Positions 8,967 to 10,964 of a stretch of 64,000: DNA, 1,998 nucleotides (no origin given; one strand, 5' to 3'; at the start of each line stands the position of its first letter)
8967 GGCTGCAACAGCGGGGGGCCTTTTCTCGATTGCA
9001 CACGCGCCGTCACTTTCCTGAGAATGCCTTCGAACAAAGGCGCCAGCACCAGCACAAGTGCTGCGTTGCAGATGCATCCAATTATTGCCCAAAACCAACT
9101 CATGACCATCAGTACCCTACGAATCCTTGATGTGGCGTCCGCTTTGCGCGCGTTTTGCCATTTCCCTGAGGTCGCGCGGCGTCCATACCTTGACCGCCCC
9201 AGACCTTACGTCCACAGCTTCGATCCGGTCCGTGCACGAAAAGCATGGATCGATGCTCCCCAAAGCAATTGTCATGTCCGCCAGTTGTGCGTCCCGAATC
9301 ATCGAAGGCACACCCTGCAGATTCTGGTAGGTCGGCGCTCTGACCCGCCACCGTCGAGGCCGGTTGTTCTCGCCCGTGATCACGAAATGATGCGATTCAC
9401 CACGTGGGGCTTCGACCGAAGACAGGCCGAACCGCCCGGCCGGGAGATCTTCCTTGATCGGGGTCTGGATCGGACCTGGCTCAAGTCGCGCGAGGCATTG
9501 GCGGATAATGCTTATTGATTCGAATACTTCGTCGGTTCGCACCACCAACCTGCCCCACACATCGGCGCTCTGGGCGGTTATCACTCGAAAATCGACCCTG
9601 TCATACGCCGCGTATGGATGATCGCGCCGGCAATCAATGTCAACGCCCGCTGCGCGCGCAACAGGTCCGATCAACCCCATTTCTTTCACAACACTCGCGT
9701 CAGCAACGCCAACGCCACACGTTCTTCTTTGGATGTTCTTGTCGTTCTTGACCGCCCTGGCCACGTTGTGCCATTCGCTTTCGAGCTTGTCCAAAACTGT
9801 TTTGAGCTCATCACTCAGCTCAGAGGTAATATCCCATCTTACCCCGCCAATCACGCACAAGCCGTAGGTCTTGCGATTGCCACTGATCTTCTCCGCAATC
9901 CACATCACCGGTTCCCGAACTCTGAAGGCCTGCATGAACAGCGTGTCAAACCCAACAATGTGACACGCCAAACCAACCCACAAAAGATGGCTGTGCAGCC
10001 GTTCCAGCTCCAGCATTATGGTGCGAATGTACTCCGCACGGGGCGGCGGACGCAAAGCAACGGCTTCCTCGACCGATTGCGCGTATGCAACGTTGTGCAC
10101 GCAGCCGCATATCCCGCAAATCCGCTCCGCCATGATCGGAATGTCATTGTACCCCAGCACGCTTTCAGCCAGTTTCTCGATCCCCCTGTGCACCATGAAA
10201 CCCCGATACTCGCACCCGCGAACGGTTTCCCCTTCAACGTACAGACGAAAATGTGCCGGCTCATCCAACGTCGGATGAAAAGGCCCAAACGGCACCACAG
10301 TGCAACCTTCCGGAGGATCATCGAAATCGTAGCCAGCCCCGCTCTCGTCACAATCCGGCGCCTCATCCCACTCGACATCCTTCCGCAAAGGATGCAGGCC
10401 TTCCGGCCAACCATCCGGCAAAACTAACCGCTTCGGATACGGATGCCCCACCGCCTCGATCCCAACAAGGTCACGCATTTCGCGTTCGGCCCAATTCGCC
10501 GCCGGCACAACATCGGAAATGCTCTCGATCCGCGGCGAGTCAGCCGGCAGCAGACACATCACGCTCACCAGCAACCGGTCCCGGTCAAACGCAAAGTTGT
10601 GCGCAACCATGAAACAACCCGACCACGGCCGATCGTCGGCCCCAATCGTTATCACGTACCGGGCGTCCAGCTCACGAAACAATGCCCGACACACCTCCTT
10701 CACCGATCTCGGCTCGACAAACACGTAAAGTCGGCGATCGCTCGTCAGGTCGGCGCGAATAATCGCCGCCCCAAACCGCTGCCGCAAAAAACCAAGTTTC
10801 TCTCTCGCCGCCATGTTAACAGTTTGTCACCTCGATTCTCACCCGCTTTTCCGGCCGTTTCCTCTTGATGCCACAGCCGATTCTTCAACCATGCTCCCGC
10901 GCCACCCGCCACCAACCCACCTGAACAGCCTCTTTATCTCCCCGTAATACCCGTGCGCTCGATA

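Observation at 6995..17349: Nine-gene membrane-bound [NiFe]-hydrogenase operon with a sulfhydrogenase-type FeS/FAD-NAD(P) input module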

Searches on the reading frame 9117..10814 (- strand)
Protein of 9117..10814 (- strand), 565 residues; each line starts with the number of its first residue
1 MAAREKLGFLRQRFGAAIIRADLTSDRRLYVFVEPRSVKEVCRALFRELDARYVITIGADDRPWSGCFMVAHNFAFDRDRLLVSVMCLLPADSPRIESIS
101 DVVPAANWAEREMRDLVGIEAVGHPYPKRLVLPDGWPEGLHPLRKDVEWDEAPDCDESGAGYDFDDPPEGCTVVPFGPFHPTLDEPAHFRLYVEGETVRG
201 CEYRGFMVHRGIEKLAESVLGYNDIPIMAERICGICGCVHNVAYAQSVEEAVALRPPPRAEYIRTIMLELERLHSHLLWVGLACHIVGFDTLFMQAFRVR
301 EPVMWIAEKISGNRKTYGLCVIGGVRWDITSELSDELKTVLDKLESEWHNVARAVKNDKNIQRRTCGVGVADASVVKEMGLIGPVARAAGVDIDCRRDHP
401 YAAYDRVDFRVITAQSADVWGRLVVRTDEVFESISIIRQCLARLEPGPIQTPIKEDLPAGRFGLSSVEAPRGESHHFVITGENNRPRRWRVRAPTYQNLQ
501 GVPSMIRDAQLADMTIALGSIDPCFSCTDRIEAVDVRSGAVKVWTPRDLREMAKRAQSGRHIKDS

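Call 3: search_protein_families(library=pfam, proteins=[window:9117-10814:-])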
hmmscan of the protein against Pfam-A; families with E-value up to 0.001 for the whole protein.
window:9117-10814:- (565 aa): 3 families
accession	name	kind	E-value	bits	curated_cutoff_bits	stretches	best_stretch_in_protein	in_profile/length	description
PF00346.24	Complex1_49kDa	-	1.2e-66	225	24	2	287-451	2-166/271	Respiratory-chain NADH dehydrogenase, 49 Kd subunit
PF00329.25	Complex1_30kDa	-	3.6e-26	92.6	22.5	1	32-150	2-121/124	Respiratory-chain NADH dehydrogenase, 30 Kd subunit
PF00374.24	NiFeSe_Hases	-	2.1e-12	47.2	25.8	1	210-279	1-69/508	Nickel-dependent hydrogenase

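Call 4: search_protein_families(library=ncbifam, proteins=[window:9117-10814:-])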
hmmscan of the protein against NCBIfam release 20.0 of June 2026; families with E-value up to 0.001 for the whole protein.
window:9117-10814:- (565 aa): 26 families (the best 25 are shown)
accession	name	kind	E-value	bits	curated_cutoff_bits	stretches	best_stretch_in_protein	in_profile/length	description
NF004739.1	PRK06075.1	equivalog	5.8e-88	295.2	360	2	173-451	2-279/384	NADH-quinone oxidoreductase subunit D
TIGR01962.1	NuoD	equivalog_domain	1.7e-78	264.2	459.35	2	173-455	4-285/386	NADH dehydrogenase (quinone) subunit D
NF040602.1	F420_dehyd_FpoD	exception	2.8e-78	263.6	600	1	173-530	9-372/372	F420H2 dehydrogenase subunit FpoD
NF009808.0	PRK13292.1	equivalog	1.5e-76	257.8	1156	2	8-447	229-682/791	NADH-quinone oxidoreductase subunit B/C/D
NF008728.0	PRK11742.1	equivalog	5.8e-71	239.6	840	3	173-451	216-493/598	NADH-quinone oxidoreductase subunit C/D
NF008974.0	PRK12322.1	equivalog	4.3e-68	229.9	522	1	174-525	9-361/366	NADH-quinone oxidoreductase subunit D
NF005649.0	PRK07415.1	equivalog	3.9e-53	180.9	583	2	172-450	11-289/394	NAD(P)H-quinone oxidoreductase subunit H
NF040611.1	F420_dehyd_FpoC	exception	6.6e-21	74.9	220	1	1-148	1-147/158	F420H2 dehydrogenase subunit FpoC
NF004735.0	PRK06074.2-2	equivalog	1.3e-20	74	176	1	1-148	1-147/158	NADH-quinone oxidoreductase subunit C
TIGR03295.1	frhA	equivalog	7.3e-16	58.1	392.5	1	202-344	33-181/412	coenzyme F420 hydrogenase subunit alpha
TIGR01961.1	NuoC_fam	subfamily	2.6e-15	57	122.45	1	33-148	5-119/122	NADH (or F420H2) dehydrogenase, subunit C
NF004737.0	PRK06074.2-4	equivalog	3.3e-13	49.8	144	1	89-170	68-149/150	NADH-quinone oxidoreductase subunit C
NF006304.0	PRK08491.1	equivalog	6.5e-13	48.8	228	1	80-146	110-173/263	NADH-quinone oxidoreductase subunit C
NF005832.0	PRK07735.1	equivalog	5.7e-12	45.6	431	1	80-148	358-424/430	NADH-quinone oxidoreductase subunit C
NF045518.1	H2_NiFeSe_large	exception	1.2e-11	44.2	780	1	191-279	20-106/485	NiFeSe hydrogenase large subunit HysA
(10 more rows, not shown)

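Call 9: find_homologous_proteins(query=window:9117-10814:-, max_evalue=1e-20)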
Query window:9117-10814:- (565 aa): 5123 proteins with E <= 1e-20 among 8000 candidates; the best 120 are listed.
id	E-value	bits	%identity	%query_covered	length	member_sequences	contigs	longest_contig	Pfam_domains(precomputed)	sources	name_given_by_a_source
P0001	0.0e+0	1278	97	100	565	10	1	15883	PF00374.25,PF00329.26,PF00346.25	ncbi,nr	ncbi:MAG: NADH-quinone oxidoreductase subunit C [Verrucomicrobiota bacterium]|nr:NADH-quinone oxidor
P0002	0.0e+0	1271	96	100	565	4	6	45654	PF00374.25,PF00329.26,PF00346.25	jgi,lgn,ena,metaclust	metaclust:\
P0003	0.0e+0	1110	83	98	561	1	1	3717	PF00374.25,PF00329.26,PF00346.25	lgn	-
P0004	0.0e+0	1101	82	99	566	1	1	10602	PF00374.25,PF00329.26,PF00346.25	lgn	-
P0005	0.0e+0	1025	77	99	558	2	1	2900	PF00374.25,PF00329.26,PF00346.25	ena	-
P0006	0.0e+0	1023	77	98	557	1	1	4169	PF00374.25,PF00329.26,PF00346.25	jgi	jgi:Ni,Fe-hydrogenase III large subunit/Ni,Fe-hydrogenase III component G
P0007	0.0e+0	1022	77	98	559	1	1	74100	PF00374.25,PF00329.26,PF00346.25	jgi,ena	-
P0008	0.0e+0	1020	76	99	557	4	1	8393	PF00374.25,PF00329.26,PF00346.25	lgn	-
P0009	0.0e+0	1020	77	98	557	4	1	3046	PF00374.25,PF00329.26,PF00346.25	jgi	jgi:Ni,Fe-hydrogenase III large subunit/Ni,Fe-hydrogenase III component G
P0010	0.0e+0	1018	76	98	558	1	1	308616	PF00374.25,PF00329.26,PF00346.25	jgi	jgi:Ni,Fe-hydrogenase III large subunit/Ni,Fe-hydrogenase III component G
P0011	0.0e+0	1018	76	98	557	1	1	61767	PF00374.25,PF00329.26,PF00346.25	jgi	jgi:Ni,Fe-hydrogenase III large subunit/Ni,Fe-hydrogenase III component G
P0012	0.0e+0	1018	76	98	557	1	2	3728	PF00374.25,PF00329.26,PF00346.25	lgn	-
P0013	0.0e+0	1015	76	98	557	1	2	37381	PF00374.25,PF00329.26,PF00346.25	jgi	jgi:Ni,Fe-hydrogenase III large subunit/Ni,Fe-hydrogenase III component G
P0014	0.0e+0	1015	76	98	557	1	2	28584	PF00374.25,PF00329.26,PF00346.25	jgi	jgi:Ni,Fe-hydrogenase III large subunit/Ni,Fe-hydrogenase III component G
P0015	0.0e+0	1015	76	98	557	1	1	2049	PF00374.25,PF00329.26,PF00346.25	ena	-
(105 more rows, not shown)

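Call 10: find_related_loci(query=window:9117-10814:-, collection=genome_contigs, flank=10000)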
Query window:9117-10814:- (565 aa) in genome_contigs; peptide patterns used: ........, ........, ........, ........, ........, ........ (x = any residue, [..] = any of these).
599 stretches matched a pattern (row limit reached: there are more); 536 encode a relative of the query (tblastn E <= 1e-3); the best 80 are kept; 80 distinct loci.
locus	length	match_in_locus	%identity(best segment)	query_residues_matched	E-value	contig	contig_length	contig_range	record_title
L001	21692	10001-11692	75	1-564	0e+0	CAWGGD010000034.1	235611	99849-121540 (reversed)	MAG: uncultured Verrucomicrobiae bacterium isolate MFD02979.bin.4.344 genome assembly, contig: contig_39697, whole genom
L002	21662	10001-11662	77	1-554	0e+0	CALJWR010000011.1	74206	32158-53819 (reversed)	MAG: uncultured Verrucomicrobiae bacterium isolate N1_Bin_METABAT__87_sub_1 genome assembly, contig: c_000001994745, who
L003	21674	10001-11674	75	1-558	0e+0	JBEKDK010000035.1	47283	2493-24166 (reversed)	MAG: Candidatus Acidiferrales bacterium isolate SPRUCE 181 SPRUCE_181_35, whole genome shotgun sequence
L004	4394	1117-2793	76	1-559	0e+0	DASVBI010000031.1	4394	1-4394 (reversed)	MAG TPA_asm: Terriglobales bacterium isolate SMAG_U1975 k141_589786, whole genome shotgun sequence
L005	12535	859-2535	76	1-559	0e+0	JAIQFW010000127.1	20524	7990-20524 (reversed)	MAG: Terriglobia bacterium isolate SRVP_32 SRVP18_hole-7m-from-trench_1_20cm_scaffold_2574, whole genome shotgun sequenc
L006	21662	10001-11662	75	1-554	0e+0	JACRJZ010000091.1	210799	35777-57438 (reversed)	MAG: Verrucomicrobia bacterium isolate NC_groundwater_1842_Pr3_B-0.1um_64_53 SR-2_scaffold_141_1896407, whole genome sho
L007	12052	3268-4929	75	1-554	0e+0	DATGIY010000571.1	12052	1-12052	MAG TPA_asm: Terriglobales bacterium isolate SMAG_U9819 k141_77439, whole genome shotgun sequence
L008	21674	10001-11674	74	1-558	0e+0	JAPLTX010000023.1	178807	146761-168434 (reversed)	MAG: Verrucomicrobia bacterium isolate LacPavin_0818_WC55_MAG_62_14 LacPavin_0818_WC55_scaffold_160667, whole genome sho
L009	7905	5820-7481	75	1-554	0e+0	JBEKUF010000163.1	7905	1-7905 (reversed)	MAG: Verrucomicrobiia bacterium isolate SPRUCE 575 SPRUCE_575_163, whole genome shotgun sequence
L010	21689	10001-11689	73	1-561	0e+0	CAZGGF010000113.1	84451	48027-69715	MAG TPA_asm: uncultured Verrucomicrobiota bacterium isolate SRP293105_co1_5 genome assembly, contig: k141_1867118, whole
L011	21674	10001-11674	74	1-558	0e+0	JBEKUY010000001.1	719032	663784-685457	MAG: Candidatus Acidiferrales bacterium isolate SPRUCE 592 SPRUCE_592_1, whole genome shotgun sequence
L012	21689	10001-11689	74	1-561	0e+0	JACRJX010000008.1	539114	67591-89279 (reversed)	MAG: Verrucomicrobia bacterium isolate NC_groundwater_1840_Pr3_B-0.1um_61_25 SR-2_scaffold_141_499138, whole genome shot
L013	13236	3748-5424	75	1-559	0e+0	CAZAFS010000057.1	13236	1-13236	MAG TPA_asm: uncultured Opitutaceae bacterium isolate binchicken_co241_74 genome assembly, contig: NODE_4634_length_1323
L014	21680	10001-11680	75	1-560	0e+0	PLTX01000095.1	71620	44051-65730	MAG: Verrucomicrobia bacterium isolate bog_1451 73.20120700_S1D.122_contig_45186, whole genome shotgun sequence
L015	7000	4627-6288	76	1-554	0e+0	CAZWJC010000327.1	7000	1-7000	MAG TPA_asm: uncultured Verrucomicrobiota bacterium isolate SRP220891_co2_456 genome assembly, contig: NODE_18468_length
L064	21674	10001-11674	73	1-558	0e+0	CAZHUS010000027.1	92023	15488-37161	MAG TPA_asm: uncultured Verrucomicrobiota bacterium isolate binchicken_co16_315 genome assembly, contig: NODE_415_length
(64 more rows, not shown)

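Call 18: search_solved_structures(query=window:9117-10814:-, max_evalue=1e-10)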
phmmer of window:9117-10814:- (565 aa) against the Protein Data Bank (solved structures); distinct sequences matched with E-value up to 1e-10: 60.
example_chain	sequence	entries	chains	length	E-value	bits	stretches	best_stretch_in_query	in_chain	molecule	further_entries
7z0s_E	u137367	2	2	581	6.6e-126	424.1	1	76-551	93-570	Formate hydrogenlyase subunit 5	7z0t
6cfw_L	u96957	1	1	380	3.2e-66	227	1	173-530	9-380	Membrane-bound hydrogenase subunit alpha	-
7q5y_B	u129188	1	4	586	4.7e-64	219.9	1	173-453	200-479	NADH-quinone oxidoreductase subunit C/D 2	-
2fug_4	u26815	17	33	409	3.5e-53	184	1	174-495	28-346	NADH-quinone oxidoreductase chain 4 | NADH-QUINONE OXIDOREDUCTASE SUBUNIT 4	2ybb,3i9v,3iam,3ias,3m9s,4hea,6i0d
7p61_C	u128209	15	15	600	8.3e-53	182.8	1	63-451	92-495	NADH-quinone oxidoreductase subunit C/D | NADH-quinone oxidoreductase subunit CD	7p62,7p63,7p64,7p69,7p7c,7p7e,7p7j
7awt_D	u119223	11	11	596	2.1e-52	181.4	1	63-451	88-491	NADH-quinone oxidoreductase subunit C/D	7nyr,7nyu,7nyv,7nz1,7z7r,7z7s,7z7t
9taj_C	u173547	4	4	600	2.2e-52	181.4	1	63-451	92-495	NADH-quinone oxidoreductase subunit C/D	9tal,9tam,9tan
6hum_H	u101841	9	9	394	4.8e-47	163.7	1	173-451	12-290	NAD(P)H-quinone oxidoreductase subunit H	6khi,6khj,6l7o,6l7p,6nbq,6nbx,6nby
7arc_D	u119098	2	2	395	1.1e-46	162.6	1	173-482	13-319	ND7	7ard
5lc5_D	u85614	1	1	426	1.6e-46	162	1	166-478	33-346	NADH dehydrogenase [ubiquinone] iron-sulfur protein 2, mitochondrial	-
5ldw_D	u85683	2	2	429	1.7e-46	161.9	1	166-478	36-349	NADH dehydrogenase [ubiquinone] iron-sulfur protein 2, mitochondrial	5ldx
5o31_D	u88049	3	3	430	1.7e-46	161.9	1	166-478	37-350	NADH dehydrogenase [ubiquinone] iron-sulfur protein 2, mitochondrial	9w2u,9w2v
5xtd_Q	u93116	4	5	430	1.8e-46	161.8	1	166-478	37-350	NADH dehydrogenase [ubiquinone] iron-sulfur protein 2, mitochondrial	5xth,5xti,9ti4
7qsd_D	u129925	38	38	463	2.2e-46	161.5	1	166-478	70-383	NADH dehydrogenase [ubiquinone] iron-sulfur protein 2, mitochondrial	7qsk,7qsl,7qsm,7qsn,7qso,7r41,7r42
9cwt_Q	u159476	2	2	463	2.4e-46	161.4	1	166-478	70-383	NADH dehydrogenase [ubiquinone] iron-sulfur protein 2, mitochondrial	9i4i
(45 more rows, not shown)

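Call 53: search_protein_families(library=pfam, proteins=[L012:7849-9984:+, L012:716-1606:+, L012:13695-14921:+, L003:17832-20801:+, L064:16956-19019:+], max_evalue=0.0001)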
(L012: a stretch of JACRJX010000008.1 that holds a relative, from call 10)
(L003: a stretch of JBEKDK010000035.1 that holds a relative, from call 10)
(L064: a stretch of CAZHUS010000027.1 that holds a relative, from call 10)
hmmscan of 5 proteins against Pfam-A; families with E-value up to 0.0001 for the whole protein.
L012:7849-9984:+ (711 aa): 2 families
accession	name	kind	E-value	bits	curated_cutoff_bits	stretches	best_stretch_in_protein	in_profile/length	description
PF00361.26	Proton_antipo_M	-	2e-47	162.3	21.5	1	209-516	6-282/294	NADH:quinone oxidoreductase/Mrp antiporter, TM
PF00662.26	Proton_antipo_N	-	5.1e-10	39.5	24.5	1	139-187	5-51/51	NADH-Ubiquinone oxidoreductase (complex I), chain 5 N-terminus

L012:716-1606:+ (296 aa): 1 family
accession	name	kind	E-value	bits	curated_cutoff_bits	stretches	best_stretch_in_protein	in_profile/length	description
PF02754.22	CCG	-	3.2e-28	98.1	20.6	2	7-87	2-84/85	Cysteine-rich domain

L012:13695-14921:+ (408 aa): 3 families
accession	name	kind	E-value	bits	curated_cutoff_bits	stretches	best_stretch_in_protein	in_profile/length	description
PF00266.25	Aminotran_5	-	1e-27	97.6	21.5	1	65-288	44-269/371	Aminotransferase class-V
PF01041.23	DegT_DnrJ_EryC1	-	3.5e-06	26.9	19.8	1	71-203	31-152/360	DegT/DnrJ/EryC1/StrS aminotransferase family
PF01053.26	Cys_Met_Meta_PP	-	3.6e-05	22.9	27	1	85-204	71-181/381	Cys/Met metabolism PLP-dependent enzyme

L003:17832-20801:+ (990 aa): 10 families
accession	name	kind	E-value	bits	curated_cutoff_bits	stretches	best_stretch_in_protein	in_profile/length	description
PF00384.28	Molybdopterin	-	4.9e-75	253.2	24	1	321-744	1-352/353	Molybdopterin oxidoreductase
PF01568.27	Molydop_binding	-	1.4e-26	93.1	26.8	1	829-933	1-108/110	Molydopterin dinucleotide binding domain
PF04879.21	Molybdop_Fe4S4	-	3.6e-17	62.5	22.7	1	266-318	2-55/55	Molybdopterin oxidoreductase Fe4S4 domain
PF13510.11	Fer2_4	-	3.5e-10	40.2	22.8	1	8-81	2-80/82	2Fe-2S iron-sulfur cluster binding domain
PF10588.14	NADH-G_4Fe-4S_3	-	5.3e-10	39.1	27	1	89-128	1-39/40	NADH-ubiquinone oxidoreductase-G iron-sulfur binding region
PF12837.12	Fer4_6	-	4.9e-08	33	25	0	147-163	3-19/24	4Fe-4S binding domain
PF00037.32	Fer4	-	5.8e-08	32.7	21.1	1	147-164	2-19/24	4Fe-4S binding domain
PF12838.12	Fer4_7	-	5.8e-07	30.3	27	1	152-210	1-52/52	4Fe-4S dicluster domain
PF13237.11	Fer4_10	-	2.6e-06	27.7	25.5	0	193-279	6-48/53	4Fe-4S dicluster domain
PF13183.11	Fer4_8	-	6.2e-05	23.9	27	1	151-209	3-67/68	4Fe-4S dicluster domain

L064:16956-19019:+ (688 aa): 1 family
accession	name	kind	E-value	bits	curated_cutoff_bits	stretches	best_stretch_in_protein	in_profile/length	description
PF00374.24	NiFeSe_Hases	-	8.2e-29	101.3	25.8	2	254-332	1-79/508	Nickel-dependent hydrogenase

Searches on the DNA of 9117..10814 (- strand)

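Call 79: search_rna_families(sources=[L001, L003, L006, L011, L016, L068, L077], threshold=gathering)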
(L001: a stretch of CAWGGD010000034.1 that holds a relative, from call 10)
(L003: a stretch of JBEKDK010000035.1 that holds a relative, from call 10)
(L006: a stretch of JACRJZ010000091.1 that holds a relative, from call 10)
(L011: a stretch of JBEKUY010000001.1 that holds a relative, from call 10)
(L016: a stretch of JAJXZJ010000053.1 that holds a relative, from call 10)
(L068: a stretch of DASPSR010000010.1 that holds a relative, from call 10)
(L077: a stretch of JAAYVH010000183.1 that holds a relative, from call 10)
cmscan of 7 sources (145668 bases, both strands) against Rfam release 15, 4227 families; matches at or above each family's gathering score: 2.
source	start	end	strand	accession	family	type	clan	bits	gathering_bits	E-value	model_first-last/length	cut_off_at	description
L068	14421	14492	+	RF00005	tRNA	Gene; tRNA;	CL00001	63.1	29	5.8e-11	1-71/71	no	tRNA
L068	124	197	+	RF00005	tRNA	Gene; tRNA;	CL00001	62.7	29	7.3e-11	1-71/71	no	tRNA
